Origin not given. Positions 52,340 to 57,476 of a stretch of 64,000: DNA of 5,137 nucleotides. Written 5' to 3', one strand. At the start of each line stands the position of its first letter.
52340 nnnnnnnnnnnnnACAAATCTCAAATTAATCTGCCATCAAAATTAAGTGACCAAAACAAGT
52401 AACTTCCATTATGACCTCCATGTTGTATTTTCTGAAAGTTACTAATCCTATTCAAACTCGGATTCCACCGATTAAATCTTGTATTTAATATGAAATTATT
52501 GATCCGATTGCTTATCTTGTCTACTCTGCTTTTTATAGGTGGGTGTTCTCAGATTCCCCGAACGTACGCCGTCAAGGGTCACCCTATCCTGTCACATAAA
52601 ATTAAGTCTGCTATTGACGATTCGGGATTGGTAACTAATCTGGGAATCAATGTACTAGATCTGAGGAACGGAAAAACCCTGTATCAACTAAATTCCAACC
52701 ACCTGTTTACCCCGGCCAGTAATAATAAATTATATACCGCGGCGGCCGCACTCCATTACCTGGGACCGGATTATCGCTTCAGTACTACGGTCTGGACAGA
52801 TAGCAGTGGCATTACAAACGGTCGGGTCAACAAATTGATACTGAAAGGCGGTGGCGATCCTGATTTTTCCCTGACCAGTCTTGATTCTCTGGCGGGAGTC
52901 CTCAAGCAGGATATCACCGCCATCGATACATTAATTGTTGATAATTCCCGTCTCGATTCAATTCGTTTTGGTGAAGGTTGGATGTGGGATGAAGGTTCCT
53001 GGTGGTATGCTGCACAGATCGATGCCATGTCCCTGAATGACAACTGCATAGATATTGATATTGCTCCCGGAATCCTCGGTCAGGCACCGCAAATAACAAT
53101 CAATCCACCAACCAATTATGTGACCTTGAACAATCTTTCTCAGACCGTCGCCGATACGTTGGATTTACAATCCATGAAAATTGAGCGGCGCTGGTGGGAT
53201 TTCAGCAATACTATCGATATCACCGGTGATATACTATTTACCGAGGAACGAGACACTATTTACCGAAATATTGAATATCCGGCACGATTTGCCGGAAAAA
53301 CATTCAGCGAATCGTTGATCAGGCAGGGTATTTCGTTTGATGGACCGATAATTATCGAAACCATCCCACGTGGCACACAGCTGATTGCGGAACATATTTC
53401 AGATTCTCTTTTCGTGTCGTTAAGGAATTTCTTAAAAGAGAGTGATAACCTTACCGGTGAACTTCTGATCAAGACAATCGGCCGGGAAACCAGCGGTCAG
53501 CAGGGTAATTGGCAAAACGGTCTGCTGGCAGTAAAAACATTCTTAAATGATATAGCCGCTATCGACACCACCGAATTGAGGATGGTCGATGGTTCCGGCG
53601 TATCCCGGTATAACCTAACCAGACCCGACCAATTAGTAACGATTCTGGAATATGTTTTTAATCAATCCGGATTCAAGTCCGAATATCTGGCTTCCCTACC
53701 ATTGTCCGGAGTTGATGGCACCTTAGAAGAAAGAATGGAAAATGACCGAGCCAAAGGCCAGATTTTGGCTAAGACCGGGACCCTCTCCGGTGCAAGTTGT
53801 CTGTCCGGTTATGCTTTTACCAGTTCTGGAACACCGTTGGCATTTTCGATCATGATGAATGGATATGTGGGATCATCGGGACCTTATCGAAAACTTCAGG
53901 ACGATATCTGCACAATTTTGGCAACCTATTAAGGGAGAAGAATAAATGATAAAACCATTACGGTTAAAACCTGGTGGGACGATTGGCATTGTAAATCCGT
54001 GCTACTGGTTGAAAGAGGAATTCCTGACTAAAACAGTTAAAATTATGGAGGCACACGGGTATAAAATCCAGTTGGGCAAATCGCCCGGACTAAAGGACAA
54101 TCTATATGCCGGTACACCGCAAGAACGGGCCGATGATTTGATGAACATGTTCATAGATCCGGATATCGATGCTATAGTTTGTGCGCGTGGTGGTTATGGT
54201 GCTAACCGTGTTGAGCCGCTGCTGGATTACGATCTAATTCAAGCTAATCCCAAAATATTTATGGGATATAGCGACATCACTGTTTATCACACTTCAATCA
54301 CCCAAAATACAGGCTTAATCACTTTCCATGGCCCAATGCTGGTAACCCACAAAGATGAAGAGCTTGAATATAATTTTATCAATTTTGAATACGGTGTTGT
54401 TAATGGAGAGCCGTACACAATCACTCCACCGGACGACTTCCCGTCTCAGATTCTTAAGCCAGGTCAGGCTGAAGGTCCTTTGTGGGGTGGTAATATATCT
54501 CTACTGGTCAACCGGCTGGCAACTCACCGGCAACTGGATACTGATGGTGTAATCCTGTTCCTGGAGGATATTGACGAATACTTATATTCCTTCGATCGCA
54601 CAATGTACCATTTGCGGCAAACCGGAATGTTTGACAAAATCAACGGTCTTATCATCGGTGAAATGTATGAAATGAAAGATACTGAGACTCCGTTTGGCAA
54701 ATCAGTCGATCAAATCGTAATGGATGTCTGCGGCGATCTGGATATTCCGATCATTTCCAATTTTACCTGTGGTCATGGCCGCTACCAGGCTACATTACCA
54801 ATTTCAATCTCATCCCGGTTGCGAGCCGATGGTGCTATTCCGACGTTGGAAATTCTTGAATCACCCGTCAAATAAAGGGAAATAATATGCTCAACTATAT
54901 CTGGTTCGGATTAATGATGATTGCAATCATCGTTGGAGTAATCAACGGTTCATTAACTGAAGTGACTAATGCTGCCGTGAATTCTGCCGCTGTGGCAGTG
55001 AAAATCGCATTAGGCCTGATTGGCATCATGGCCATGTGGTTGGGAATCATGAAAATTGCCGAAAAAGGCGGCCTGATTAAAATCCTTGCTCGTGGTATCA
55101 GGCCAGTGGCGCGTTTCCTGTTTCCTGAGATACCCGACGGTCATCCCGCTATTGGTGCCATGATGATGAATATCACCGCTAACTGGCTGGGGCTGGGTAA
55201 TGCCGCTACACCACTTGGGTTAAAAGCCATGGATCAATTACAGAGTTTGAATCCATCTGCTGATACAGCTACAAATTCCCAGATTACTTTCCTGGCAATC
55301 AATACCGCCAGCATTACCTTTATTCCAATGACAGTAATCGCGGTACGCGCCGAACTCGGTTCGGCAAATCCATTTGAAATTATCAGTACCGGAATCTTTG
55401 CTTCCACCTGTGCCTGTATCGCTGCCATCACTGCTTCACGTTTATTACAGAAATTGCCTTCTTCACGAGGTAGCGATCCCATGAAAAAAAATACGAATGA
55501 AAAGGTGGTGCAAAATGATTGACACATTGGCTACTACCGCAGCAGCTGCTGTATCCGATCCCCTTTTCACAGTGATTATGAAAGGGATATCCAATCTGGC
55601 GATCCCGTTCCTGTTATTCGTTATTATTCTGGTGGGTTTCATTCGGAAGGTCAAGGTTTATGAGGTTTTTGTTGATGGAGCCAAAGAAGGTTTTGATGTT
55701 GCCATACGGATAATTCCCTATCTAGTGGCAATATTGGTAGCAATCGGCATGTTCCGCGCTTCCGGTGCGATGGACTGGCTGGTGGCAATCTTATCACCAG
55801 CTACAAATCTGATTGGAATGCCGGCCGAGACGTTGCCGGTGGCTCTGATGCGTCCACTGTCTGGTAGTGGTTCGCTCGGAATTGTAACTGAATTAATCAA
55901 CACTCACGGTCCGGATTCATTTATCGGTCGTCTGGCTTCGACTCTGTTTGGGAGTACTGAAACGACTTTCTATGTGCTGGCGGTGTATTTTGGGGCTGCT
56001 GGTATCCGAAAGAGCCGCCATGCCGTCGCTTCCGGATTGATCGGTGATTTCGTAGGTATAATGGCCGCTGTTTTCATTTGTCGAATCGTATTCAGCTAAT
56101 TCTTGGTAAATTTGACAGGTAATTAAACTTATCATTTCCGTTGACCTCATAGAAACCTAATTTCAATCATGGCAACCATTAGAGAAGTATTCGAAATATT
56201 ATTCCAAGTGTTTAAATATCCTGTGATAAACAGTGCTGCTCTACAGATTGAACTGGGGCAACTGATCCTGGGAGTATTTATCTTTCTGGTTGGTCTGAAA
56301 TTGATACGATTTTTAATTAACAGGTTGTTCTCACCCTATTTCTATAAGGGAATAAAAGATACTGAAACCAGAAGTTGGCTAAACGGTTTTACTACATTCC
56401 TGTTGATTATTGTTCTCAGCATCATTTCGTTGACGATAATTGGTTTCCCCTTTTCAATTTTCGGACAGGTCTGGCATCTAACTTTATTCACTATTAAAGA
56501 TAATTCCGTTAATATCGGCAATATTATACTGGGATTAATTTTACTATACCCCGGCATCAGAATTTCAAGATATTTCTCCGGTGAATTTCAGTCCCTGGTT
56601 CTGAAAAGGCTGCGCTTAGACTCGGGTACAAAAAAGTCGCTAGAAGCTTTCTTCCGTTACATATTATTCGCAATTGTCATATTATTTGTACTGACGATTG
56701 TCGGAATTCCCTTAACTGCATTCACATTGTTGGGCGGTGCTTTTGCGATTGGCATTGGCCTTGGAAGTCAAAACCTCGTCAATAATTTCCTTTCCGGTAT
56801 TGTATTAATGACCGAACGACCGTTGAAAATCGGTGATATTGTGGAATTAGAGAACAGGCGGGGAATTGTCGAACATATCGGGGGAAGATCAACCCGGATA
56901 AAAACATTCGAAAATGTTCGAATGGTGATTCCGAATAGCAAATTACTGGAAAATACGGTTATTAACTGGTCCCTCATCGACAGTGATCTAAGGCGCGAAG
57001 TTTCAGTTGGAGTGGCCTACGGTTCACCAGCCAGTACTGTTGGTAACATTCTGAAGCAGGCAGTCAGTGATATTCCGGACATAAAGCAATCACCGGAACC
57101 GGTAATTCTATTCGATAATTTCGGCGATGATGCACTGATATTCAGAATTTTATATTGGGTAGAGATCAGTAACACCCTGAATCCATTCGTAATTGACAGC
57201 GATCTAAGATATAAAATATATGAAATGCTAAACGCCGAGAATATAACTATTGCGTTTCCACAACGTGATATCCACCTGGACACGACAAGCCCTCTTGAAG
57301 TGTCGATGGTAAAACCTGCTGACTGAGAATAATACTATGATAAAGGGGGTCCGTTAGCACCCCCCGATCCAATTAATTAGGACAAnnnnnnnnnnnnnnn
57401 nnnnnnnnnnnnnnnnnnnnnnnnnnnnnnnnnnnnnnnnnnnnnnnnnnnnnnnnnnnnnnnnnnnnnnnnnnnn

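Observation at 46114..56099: Peptidoglycan-harvesting locus: T9SS-secreted M14 and GH18 enzymes, NamZ, PBP4, LdcA, SpmAB, with lysA embedded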

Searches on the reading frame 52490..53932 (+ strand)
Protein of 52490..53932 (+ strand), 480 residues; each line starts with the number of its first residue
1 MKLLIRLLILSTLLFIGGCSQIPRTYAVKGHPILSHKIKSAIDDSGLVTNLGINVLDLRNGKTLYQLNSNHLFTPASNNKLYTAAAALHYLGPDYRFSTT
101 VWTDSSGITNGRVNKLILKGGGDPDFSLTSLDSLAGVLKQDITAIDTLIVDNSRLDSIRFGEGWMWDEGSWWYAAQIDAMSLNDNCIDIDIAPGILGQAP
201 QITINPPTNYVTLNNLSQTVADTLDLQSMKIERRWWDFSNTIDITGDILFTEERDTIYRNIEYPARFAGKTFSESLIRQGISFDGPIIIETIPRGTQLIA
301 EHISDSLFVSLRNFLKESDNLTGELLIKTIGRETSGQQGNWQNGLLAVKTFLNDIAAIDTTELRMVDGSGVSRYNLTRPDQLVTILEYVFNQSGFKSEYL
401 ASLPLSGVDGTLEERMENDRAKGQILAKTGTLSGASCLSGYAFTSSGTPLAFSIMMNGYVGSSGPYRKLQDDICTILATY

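Call 4: search_protein_families(library=pfam, proteins=[window:52490-53932:+], max_evalue=0.01)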
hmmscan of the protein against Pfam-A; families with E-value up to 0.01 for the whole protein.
window:52490-53932:+ (480 aa): 2 families
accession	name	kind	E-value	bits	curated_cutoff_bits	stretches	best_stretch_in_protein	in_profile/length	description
PF02113.21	Peptidase_S13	-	2.6e-96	323.5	22.8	1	35-463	2-428/444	D-Ala-D-Ala carboxypeptidase 3 (S13) family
PF13354.11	Beta-lactamase2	-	6.8e-06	26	22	0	311-456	79-214/214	Beta-lactamase enzyme family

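Call 5: search_protein_families(library=ncbifam, proteins=[window:52490-53932:+], max_evalue=0.01)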
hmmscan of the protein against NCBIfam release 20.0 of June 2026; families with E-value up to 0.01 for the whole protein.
window:52490-53932:+ (480 aa): 3 families
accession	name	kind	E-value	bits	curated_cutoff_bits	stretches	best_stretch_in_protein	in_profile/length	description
TIGR00666.1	PBP4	equivalog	1.1e-80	271.4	107.8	1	61-458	2-397/397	D-alanyl-D-alanine carboxypeptidase/D-alanyl-D-alanine endopeptidase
NF008322.0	PRK11113.1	equivalog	9.3e-67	225.5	527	1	49-461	34-450/477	serine-type D-Ala-D-Ala carboxypeptidase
NF033103.1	bla_class_A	equivalog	0.0001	21.5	200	0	49-91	11-52/257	class A beta-lactamase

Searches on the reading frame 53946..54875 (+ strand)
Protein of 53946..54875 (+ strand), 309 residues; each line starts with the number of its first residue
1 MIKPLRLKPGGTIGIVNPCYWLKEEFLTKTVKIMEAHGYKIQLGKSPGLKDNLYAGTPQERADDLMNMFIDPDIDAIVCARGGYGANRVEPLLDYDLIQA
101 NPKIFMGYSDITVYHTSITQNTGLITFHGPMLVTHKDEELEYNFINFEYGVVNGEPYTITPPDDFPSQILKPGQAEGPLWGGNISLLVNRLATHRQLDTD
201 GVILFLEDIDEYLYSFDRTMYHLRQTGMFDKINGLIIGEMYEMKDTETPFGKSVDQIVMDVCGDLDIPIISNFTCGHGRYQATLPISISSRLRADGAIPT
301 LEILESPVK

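Call 4: search_protein_families(library=pfam, proteins=[window:53946-54875:+], max_evalue=0.01)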
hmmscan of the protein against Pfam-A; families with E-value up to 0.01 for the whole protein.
window:53946-54875:+ (309 aa): 2 families
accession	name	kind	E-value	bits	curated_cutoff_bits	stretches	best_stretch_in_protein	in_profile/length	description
PF02016.21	Peptidase_S66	-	1.8e-37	128.6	25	1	13-129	1-121/121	LD-carboxypeptidase N-terminal domain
PF17676.7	Peptidase_S66C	-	1.4e-29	103.6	23.7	1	176-289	1-117/120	LD-carboxypeptidase C-terminal domain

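Call 5: search_protein_families(library=ncbifam, proteins=[window:53946-54875:+], max_evalue=0.01)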
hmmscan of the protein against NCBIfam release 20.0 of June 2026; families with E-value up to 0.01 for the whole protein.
window:53946-54875:+ (309 aa): 1 family
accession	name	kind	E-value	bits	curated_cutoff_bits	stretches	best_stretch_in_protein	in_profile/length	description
NF008424.0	PRK11253.1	equivalog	8.3e-42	143.3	378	1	13-307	7-304/308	muramoyltetrapeptide carboxypeptidase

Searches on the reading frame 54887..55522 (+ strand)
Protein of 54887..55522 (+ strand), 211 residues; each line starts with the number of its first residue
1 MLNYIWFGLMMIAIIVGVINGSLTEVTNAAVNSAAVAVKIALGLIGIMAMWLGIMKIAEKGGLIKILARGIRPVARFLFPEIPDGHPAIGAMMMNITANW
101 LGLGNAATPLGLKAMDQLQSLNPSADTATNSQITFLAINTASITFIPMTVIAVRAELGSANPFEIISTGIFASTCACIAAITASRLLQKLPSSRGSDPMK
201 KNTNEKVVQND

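Call 4: search_protein_families(library=pfam, proteins=[window:54887-55522:+], max_evalue=0.01)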
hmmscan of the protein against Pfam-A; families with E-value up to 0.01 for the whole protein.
window:54887-55522:+ (211 aa): 1 family
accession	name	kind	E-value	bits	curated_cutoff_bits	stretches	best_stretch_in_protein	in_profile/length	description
PF07670.19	Gate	-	1.9e-11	44.8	29.6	1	42-151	2-99/104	Nucleoside recognition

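Call 5: search_protein_families(library=ncbifam, proteins=[window:54887-55522:+], max_evalue=0.01)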
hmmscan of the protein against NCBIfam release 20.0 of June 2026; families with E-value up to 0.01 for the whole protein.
window:54887-55522:+ (211 aa): 0 families

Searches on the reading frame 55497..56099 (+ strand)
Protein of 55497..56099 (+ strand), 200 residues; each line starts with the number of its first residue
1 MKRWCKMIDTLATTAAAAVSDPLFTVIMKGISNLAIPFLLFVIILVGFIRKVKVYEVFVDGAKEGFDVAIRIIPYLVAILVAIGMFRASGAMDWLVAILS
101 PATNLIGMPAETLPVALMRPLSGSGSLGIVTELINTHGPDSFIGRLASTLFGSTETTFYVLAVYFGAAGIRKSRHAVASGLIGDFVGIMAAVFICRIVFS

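Call 4: search_protein_families(library=pfam, proteins=[window:55497-56099:+], max_evalue=0.01)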
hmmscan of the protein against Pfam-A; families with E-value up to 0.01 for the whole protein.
window:55497-56099:+ (200 aa): 1 family
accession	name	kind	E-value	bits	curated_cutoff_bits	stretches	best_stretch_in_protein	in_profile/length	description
PF07670.19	Gate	-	1.6e-15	57.9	29.6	1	69-170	1-103/104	Nucleoside recognition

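Call 5: search_protein_families(library=ncbifam, proteins=[window:55497-56099:+], max_evalue=0.01)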
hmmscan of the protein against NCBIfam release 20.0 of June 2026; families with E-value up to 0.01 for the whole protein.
window:55497-56099:+ (200 aa): 2 families
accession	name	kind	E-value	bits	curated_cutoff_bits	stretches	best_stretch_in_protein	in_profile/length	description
NF007811.0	PRK10519.1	equivalog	6.8e-13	48.4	111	1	51-135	8-93/155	hypothetical protein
NF049924.1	PTSGlctlSorbSrlE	equivalog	0.0076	15.3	400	1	53-113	169-231/330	PTS glucitol/sorbitol transporter subunit IIB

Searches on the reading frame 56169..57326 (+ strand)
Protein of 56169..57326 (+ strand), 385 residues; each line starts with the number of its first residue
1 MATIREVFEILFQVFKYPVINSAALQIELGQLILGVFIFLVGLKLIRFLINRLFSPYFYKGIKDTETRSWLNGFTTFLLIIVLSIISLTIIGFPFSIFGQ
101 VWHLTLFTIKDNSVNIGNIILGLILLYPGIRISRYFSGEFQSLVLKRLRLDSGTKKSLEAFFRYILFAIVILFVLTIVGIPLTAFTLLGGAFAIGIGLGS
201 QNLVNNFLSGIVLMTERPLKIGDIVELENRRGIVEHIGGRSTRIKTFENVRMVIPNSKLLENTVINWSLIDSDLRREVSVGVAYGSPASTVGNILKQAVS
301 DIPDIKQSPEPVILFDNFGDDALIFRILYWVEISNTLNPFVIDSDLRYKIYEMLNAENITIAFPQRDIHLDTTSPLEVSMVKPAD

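Call 4: search_protein_families(library=pfam, proteins=[window:56169-57326:+], max_evalue=0.01)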
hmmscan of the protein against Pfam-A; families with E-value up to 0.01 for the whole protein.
window:56169-57326:+ (385 aa): 3 families
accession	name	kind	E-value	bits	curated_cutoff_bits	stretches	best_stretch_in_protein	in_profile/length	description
PF00924.24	MS_channel_2nd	-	7.8e-22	77.6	20.2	1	202-268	1-67/68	Mechanosensitive ion channel, beta-domain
PF21082.3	MS_channel_3rd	-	8.8e-13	48.9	21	1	277-361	2-88/88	Mechanosensitive ion channel MscS, C-terminal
PF21088.3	MS_channel_1st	-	0.0077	16.7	23.1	1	162-201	3-42/42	Mechanosensitive ion channel, transmembrane helices 2/3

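Call 5: search_protein_families(library=ncbifam, proteins=[window:56169-57326:+], max_evalue=0.01)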
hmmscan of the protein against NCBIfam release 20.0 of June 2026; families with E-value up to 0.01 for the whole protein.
window:56169-57326:+ (385 aa): 6 families
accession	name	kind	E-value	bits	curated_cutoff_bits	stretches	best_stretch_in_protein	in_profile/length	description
NF008438.0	PRK11281.1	equivalog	1.9e-48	165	991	1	112-381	832-1099/1113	mechanosensitive channel MscK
NF008180.0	PRK10929.1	equivalog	1.9e-27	95.6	809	1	113-373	830-1088/1109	miniconductance mechanosensitive channel MscM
NF047602.1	MscsSHelicob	equivalog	1.1e-26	93.8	400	1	119-370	13-258/260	small-conductance mechanosensitive channel MscS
NF007662.0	PRK10334.1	subfamily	6e-24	84.8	321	1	118-371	30-278/286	small-conductance mechanosensitive channel MscS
NF047601.1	MscSThanab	equivalog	8.5e-24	84.5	500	1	119-371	24-277/280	small-conductance mechanosensitive channel MscS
NF008542.0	PRK11465.1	equivalog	1.4e-08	33.5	596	1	156-267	507-620/741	mechanosensitive channel protein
